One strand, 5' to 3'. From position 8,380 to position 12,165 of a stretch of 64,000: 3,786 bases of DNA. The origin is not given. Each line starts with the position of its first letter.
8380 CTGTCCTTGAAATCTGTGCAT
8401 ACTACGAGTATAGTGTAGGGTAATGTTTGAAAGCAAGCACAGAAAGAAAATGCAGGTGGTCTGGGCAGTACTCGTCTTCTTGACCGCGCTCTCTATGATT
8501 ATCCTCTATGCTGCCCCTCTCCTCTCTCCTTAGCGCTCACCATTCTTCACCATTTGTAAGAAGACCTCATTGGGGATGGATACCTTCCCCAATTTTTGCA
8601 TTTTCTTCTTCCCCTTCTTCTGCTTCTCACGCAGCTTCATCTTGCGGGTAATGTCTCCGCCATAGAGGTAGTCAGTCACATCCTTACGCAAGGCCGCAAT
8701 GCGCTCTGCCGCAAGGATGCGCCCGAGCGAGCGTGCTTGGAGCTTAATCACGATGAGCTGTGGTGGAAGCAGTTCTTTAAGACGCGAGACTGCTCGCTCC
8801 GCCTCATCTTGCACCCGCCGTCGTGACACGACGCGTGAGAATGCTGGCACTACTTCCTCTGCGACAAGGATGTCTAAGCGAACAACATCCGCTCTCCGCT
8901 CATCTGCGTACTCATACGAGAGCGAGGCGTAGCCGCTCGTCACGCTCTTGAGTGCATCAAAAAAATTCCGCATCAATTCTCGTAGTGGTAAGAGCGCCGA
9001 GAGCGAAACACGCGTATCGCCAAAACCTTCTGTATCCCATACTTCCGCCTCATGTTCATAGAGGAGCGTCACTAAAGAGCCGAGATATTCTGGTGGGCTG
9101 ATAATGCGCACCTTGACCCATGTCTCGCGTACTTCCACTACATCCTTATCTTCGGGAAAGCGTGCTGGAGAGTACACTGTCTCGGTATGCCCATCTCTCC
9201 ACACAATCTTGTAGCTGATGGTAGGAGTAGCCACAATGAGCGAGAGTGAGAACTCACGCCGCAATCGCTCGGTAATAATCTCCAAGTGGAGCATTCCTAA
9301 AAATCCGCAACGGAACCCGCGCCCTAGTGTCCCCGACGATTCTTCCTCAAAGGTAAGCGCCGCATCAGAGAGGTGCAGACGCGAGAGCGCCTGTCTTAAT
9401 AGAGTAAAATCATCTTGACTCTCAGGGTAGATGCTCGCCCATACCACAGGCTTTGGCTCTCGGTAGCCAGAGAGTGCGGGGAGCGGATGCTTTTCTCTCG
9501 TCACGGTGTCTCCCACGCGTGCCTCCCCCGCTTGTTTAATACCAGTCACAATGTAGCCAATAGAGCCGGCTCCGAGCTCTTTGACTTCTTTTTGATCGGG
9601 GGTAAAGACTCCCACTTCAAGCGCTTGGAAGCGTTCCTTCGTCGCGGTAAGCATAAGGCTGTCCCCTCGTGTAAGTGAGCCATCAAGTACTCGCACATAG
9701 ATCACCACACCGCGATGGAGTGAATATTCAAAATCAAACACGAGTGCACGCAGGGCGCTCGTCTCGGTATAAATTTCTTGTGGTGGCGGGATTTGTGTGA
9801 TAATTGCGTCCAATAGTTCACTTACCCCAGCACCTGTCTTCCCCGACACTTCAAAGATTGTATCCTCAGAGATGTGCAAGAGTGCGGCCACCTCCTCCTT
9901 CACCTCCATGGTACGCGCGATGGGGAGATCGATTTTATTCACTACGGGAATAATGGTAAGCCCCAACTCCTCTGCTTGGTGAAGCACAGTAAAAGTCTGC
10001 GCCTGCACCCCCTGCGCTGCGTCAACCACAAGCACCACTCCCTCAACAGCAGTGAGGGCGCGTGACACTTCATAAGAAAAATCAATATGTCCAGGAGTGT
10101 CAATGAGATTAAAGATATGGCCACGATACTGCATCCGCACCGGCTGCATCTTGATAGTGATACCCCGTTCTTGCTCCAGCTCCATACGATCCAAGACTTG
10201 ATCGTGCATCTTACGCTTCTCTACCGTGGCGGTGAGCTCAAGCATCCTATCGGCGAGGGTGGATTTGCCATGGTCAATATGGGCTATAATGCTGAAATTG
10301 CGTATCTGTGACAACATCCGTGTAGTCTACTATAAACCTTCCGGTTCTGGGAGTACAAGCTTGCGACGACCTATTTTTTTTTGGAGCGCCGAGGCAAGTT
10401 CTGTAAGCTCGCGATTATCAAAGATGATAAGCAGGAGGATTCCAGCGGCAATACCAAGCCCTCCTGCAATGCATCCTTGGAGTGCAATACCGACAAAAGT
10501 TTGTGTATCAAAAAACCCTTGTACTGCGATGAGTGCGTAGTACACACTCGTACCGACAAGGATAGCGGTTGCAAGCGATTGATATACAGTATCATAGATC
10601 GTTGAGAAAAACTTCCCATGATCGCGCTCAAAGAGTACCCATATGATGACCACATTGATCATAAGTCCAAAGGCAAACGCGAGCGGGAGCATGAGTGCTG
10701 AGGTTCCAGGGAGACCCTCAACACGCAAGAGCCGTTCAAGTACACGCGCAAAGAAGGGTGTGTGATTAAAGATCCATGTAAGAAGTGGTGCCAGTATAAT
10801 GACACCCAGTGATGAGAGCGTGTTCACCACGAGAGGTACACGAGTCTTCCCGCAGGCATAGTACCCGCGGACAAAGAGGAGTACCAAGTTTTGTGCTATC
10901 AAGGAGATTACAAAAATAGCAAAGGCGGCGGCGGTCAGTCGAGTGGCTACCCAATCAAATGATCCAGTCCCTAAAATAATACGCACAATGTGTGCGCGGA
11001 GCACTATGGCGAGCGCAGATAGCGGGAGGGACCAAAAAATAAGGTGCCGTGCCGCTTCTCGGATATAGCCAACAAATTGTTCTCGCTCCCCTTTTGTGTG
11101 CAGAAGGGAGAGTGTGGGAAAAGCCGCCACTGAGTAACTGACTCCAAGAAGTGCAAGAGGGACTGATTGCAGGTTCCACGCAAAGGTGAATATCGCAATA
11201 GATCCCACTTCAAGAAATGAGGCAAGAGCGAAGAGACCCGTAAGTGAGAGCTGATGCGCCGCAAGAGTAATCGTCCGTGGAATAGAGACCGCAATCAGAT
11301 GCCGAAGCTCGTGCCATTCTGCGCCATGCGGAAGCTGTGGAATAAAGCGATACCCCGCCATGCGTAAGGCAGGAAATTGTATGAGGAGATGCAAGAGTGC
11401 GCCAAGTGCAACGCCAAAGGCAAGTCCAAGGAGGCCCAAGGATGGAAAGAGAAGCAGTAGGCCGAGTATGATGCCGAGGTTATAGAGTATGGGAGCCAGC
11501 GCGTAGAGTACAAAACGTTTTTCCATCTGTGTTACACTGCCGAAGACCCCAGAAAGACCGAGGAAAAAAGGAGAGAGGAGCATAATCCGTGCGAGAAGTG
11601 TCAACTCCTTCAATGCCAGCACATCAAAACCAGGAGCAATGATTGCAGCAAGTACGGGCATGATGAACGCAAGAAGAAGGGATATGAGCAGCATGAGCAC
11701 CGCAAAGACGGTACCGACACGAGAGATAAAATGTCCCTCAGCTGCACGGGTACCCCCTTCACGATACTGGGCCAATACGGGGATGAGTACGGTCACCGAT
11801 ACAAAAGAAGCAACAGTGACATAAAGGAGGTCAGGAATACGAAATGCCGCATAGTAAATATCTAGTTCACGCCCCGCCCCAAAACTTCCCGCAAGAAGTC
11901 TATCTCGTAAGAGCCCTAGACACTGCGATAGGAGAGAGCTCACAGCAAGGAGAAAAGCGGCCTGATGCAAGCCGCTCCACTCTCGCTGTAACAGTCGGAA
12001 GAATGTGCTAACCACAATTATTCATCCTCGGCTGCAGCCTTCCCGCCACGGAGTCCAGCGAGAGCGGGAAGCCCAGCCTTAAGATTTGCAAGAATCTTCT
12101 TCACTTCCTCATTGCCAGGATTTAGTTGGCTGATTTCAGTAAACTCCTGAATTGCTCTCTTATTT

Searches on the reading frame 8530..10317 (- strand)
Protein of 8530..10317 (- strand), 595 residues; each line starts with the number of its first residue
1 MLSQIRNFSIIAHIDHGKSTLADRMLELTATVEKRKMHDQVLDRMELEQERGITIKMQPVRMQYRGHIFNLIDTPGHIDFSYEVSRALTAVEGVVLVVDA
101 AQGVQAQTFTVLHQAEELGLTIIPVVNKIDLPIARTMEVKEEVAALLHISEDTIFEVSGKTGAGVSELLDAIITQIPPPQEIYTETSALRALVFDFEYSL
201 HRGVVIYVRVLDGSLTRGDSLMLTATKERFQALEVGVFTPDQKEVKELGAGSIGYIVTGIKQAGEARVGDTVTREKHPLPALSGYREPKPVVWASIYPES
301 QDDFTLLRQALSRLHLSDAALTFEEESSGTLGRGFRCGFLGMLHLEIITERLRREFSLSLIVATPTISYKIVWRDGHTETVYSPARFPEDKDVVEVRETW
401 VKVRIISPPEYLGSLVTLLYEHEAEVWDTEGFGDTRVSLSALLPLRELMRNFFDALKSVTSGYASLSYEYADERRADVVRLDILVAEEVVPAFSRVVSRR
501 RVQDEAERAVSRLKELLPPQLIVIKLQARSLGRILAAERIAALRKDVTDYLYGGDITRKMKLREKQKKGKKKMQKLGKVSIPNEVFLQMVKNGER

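Call 97: search_protein_families(library=pfam, proteins=[window:8530-10317:-], max_evalue=0.001)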
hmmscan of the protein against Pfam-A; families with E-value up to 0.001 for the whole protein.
window:8530-10317:- (595 aa): 8 families
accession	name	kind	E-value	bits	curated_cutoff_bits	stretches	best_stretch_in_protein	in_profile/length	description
PF00009.33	GTP_EFTU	-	1.4e-56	191.5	26.5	1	4-178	2-188/188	Elongation factor Tu GTP binding domain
PF06421.17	LepA_C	-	9.6e-32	109.7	29.7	1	486-590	2-106/107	GTP-binding protein LepA C-terminus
PF00679.30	EFG_C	-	2e-13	50.6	27.9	1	396-471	2-76/89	Elongation factor G C-terminus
PF03144.31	GTP_EFTU_D2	-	2.8e-09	37.7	30.3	1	203-273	1-73/73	Elongation factor Tu domain 2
PF14492.12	EFG_III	-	1.3e-08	35.2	27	1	288-362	2-73/75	Elongation Factor G, domain III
PF22042.2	EF-G_D2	-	2.9e-08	34.2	27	1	190-273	3-82/84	Elongation factor G domain 2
PF01926.29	MMR_HSR1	-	2.4e-07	31.3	21.9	1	16-128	10-113/113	50S ribosome-binding GTPase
PF02421.24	FeoB_N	-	8.2e-05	22.6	27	1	52-172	32-156/156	Ferrous iron transport protein B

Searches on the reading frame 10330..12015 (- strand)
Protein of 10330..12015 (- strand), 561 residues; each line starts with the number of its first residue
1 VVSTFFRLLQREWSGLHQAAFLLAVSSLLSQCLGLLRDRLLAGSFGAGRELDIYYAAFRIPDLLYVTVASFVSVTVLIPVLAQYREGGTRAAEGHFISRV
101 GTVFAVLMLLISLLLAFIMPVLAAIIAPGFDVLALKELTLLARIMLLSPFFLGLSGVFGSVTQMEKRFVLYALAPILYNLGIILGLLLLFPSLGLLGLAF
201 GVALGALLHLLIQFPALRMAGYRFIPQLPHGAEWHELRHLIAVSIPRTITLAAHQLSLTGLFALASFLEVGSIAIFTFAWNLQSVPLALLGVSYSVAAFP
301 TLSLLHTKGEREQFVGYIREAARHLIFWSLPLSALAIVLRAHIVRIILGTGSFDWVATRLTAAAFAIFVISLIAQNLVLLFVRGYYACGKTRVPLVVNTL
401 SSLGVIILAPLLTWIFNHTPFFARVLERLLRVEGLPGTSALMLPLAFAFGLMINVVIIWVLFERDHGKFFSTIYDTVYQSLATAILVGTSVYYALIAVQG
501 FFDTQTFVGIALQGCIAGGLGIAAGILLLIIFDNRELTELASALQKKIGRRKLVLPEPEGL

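Call 97: search_protein_families(library=pfam, proteins=[window:10330-12015:-], max_evalue=0.001)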
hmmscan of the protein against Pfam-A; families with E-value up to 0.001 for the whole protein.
window:10330-12015:- (561 aa): 1 family
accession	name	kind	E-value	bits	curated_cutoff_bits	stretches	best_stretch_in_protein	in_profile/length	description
PF03023.19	MurJ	-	1.4e-69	235.3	27.4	1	42-508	2-446/451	Lipid II flippase MurJ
